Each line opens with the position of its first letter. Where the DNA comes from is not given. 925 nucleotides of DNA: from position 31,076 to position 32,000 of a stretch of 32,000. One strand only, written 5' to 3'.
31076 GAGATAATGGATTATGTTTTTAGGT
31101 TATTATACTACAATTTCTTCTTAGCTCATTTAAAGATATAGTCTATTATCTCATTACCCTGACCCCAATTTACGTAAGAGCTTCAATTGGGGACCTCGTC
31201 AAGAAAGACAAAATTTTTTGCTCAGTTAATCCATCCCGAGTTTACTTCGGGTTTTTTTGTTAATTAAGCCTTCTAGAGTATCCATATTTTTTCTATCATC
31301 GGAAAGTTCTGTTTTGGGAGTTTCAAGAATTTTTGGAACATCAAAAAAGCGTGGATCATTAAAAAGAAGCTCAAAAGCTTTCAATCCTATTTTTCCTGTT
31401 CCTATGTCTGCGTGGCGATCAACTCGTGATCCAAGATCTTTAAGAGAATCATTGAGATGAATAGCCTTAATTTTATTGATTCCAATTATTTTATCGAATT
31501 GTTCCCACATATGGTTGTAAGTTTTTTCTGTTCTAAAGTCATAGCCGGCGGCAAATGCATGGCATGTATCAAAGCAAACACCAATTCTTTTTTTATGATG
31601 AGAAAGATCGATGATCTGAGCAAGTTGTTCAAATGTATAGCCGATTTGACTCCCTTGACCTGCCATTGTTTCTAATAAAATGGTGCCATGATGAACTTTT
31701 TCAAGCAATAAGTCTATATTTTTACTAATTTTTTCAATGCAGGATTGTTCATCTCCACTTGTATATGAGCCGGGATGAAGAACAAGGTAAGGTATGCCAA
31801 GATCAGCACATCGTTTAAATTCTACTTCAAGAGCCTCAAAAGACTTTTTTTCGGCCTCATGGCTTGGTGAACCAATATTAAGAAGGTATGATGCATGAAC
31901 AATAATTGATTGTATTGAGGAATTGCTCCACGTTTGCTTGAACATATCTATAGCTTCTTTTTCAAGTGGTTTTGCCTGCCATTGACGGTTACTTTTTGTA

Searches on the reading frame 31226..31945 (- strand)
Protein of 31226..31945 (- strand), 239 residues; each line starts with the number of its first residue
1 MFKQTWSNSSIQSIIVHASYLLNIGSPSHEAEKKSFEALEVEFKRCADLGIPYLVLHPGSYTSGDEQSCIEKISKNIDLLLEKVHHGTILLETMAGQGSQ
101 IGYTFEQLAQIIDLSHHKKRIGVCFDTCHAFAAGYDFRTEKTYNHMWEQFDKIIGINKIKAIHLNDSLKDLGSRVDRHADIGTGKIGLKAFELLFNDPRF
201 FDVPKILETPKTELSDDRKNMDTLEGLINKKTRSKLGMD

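Call 10: search_protein_families(library=pfam, proteins=[window:31226-31945:-])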
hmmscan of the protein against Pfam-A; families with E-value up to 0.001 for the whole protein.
window:31226-31945:- (239 aa): 1 family
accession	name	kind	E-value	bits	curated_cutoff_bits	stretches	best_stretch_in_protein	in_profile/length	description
PF01261.30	AP_endonuc_2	-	8.6e-48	163.6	31.1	1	14-216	44-234/249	Xylose isomerase-like TIM barrel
